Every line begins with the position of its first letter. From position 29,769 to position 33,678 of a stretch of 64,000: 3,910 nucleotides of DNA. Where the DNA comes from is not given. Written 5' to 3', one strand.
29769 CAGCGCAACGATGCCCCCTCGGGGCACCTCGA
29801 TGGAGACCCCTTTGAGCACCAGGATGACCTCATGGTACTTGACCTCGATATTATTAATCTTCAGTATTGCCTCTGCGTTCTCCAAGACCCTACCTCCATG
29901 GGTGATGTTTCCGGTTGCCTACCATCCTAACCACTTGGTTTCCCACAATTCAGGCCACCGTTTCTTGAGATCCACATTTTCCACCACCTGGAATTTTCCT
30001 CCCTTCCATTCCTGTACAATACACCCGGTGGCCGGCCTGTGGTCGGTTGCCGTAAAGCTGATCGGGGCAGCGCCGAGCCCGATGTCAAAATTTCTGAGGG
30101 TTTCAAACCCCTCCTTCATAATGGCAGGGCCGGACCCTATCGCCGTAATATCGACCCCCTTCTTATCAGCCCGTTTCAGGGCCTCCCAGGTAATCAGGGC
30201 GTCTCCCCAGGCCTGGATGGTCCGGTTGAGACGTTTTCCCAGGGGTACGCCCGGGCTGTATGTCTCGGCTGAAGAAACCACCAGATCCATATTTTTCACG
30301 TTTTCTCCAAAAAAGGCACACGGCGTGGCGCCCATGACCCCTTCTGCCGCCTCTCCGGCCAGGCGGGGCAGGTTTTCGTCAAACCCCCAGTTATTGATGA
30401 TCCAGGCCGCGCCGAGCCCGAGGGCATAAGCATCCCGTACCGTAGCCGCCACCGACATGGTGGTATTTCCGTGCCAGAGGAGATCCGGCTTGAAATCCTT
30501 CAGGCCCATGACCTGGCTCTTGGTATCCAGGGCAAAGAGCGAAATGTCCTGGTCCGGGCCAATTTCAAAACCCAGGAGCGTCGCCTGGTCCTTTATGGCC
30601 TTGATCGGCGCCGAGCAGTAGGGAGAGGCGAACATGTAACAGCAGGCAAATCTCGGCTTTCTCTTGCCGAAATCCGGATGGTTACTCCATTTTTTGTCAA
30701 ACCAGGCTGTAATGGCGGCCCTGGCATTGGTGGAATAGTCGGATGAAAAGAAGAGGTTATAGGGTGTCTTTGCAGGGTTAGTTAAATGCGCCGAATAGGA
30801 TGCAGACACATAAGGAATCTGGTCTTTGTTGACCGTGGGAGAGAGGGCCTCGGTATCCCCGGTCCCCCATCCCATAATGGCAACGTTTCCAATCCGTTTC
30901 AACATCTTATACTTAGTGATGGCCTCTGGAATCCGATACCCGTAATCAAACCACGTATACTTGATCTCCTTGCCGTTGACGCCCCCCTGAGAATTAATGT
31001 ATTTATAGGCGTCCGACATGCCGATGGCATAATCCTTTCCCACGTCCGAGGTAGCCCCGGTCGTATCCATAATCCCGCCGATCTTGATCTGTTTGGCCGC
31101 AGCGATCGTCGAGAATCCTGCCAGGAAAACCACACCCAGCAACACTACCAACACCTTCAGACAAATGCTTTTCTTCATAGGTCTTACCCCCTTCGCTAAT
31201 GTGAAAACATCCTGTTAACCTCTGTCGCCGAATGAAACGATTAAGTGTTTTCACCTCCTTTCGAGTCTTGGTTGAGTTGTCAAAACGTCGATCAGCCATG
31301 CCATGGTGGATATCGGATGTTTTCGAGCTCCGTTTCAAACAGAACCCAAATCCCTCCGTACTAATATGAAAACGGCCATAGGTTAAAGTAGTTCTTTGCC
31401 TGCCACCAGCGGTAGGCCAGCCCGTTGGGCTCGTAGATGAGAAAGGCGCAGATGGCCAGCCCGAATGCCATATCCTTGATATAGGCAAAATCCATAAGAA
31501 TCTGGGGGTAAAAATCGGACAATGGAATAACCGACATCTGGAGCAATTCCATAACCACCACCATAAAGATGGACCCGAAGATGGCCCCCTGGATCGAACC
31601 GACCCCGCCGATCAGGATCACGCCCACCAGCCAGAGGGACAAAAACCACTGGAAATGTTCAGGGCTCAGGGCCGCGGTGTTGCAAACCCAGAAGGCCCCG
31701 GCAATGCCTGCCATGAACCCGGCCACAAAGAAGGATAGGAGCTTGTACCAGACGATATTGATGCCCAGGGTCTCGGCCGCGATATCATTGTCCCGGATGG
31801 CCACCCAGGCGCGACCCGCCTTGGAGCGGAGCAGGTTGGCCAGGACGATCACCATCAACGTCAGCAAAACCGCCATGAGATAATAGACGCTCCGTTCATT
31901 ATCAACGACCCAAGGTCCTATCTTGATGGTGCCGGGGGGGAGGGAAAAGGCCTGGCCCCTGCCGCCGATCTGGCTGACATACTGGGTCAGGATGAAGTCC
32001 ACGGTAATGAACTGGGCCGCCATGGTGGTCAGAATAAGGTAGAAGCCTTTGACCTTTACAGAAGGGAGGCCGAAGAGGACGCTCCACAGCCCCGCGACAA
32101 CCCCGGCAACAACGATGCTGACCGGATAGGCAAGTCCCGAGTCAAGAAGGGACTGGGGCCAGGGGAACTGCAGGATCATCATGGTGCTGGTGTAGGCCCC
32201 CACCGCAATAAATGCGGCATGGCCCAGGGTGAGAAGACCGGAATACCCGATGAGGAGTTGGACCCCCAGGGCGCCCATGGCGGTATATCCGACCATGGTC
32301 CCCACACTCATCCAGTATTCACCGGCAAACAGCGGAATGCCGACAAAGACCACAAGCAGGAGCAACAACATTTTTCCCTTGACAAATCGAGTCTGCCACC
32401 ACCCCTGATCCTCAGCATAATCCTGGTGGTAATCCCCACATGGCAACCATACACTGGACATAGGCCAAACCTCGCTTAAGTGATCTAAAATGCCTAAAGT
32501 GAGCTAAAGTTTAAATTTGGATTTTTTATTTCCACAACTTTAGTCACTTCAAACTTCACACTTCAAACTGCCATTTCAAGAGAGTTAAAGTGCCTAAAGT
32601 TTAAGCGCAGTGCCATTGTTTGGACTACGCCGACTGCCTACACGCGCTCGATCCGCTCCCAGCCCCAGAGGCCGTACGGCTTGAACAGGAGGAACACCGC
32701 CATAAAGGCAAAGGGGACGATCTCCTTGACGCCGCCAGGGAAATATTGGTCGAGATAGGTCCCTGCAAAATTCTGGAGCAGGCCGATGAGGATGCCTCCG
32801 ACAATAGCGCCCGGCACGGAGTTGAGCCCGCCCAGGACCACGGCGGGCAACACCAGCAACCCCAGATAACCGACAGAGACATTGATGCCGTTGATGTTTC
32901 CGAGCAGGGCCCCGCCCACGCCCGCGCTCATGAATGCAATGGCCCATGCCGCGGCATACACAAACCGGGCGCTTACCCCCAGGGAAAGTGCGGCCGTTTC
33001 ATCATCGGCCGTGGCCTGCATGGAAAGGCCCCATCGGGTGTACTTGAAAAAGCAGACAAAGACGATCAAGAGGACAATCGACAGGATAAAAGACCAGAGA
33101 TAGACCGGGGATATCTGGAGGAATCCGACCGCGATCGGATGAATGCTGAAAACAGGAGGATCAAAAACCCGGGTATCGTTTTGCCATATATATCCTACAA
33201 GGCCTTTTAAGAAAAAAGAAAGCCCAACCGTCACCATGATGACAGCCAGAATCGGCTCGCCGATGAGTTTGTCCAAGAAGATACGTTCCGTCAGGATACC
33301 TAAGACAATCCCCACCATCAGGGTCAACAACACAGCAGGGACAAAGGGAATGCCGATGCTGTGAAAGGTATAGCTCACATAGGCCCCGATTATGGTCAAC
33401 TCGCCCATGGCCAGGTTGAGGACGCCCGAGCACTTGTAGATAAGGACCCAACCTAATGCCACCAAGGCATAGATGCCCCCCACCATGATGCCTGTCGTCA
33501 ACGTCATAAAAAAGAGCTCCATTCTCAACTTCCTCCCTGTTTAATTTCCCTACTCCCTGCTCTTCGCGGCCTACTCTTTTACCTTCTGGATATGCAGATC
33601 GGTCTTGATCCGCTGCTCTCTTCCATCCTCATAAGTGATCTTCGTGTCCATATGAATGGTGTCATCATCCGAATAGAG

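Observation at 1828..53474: Degenerate 7- and 8-nt tandem word tracts fill almost every spacer, including spacers inside conserved operons (STRR-like)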

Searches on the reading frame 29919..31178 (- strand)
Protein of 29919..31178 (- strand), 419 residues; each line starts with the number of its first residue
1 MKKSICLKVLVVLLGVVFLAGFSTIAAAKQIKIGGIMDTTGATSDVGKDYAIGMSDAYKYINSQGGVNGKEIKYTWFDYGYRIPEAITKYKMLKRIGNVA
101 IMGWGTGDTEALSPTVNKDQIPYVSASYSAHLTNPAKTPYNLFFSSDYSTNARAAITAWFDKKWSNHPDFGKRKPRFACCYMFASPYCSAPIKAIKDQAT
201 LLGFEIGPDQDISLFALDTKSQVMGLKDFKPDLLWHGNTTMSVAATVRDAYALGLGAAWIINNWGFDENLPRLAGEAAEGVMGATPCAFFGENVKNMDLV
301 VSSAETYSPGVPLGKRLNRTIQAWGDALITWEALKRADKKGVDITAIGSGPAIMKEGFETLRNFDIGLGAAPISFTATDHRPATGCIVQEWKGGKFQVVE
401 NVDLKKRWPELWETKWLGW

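Call 14: search_protein_families(library=ncbifam, proteins=[window:29919-31178:-], max_evalue=0.00001)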
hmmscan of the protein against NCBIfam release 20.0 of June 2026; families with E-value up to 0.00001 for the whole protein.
window:29919-31178:- (419 aa): 1 family
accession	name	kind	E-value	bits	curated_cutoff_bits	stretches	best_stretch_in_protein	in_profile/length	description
NF011933.0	PRK15404.1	subfamily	1.6e-08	34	477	1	15-78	11-74/370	high-affinity branched-chain amino acid ABC transporter substrate-binding protein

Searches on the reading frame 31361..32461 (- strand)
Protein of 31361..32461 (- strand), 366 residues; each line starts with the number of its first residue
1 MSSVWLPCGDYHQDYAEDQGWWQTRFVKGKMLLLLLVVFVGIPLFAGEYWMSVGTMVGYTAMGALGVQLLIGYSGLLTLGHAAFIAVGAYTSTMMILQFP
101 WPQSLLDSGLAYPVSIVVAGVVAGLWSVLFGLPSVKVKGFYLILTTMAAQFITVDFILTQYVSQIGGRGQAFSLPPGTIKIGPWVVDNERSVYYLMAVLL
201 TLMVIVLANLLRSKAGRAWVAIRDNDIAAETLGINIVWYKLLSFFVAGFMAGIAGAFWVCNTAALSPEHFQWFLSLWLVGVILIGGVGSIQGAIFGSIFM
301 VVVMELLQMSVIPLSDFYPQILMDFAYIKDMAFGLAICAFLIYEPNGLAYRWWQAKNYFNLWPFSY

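Call 14: search_protein_families(library=ncbifam, proteins=[window:31361-32461:-], max_evalue=0.00001)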
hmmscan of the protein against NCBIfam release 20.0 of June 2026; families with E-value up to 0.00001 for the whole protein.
window:31361-32461:- (366 aa): 6 families
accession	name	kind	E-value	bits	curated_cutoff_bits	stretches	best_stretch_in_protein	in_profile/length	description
NF008450.0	PRK11301.1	subfamily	1e-32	114.1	366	2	192-308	263-380/418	high-affinity branched-chain amino acid ABC transporter permease LivM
TIGR03408.1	urea_trans_UrtC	equivalog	8.9e-26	91.3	296.2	1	114-307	90-283/313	urea ABC transporter permease subunit UrtC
TIGR03727.1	urea_t_UrtC_arc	equivalog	1.1e-16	60.7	575.55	1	33-302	36-305/369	urea ABC transporter, permease protein UrtC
TIGR03409.1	urea_trans_UrtB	equivalog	9.5e-15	55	250.3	1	62-311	16-261/291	urea ABC transporter permease subunit UrtB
TIGR03622.1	urea_t_UrtB_arc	equivalog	2.7e-13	49.8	374.25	1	58-300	12-241/284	urea ABC transporter, permease protein UrtB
NF040906.3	GguB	equivalog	4.3e-08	32.8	450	1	193-309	225-346/375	multiple monosaccharide ABC transporter permease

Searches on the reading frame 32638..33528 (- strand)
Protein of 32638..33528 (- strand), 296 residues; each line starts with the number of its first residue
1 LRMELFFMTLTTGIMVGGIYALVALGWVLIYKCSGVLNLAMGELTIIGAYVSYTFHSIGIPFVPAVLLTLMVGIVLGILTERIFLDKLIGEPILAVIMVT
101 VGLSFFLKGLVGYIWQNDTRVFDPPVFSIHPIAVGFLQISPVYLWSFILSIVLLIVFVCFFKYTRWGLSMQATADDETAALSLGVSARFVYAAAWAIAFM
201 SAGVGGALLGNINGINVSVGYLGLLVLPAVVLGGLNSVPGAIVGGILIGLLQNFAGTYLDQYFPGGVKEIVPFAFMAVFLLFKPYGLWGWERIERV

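Call 14: search_protein_families(library=ncbifam, proteins=[window:32638-33528:-], max_evalue=0.00001)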
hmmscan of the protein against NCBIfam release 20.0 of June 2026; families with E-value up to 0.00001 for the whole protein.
window:32638-33528:- (296 aa): 5 families
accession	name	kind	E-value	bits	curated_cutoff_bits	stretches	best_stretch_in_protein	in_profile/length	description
TIGR03409.1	urea_trans_UrtB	equivalog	1.9e-29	103.3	250.3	1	9-288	3-286/291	urea ABC transporter permease subunit UrtB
NF008011.0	PRK10740.1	equivalog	2e-25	90.1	379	1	6-296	8-308/308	high-affinity branched-chain amino acid ABC transporter permease LivH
TIGR03622.1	urea_t_UrtB_arc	equivalog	9.3e-21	74.4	374.25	1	21-260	15-253/284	urea ABC transporter, permease protein UrtB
NF008450.0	PRK11301.1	subfamily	1.1e-07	31.7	366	1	142-288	264-406/418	high-affinity branched-chain amino acid ABC transporter permease LivM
NF047928.1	ABC_B6_perm_1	equivalog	1.6e-06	27.5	465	1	4-281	7-291/311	putative B6 ABC transporter permease subunit 1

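Call 77: find_encoding_contigs(protein=window:32638-33528:-, flank=4000, max_places=10)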
Protein window:32638-33528:- (296 aa): no gene with exactly this product is on record in the collection.
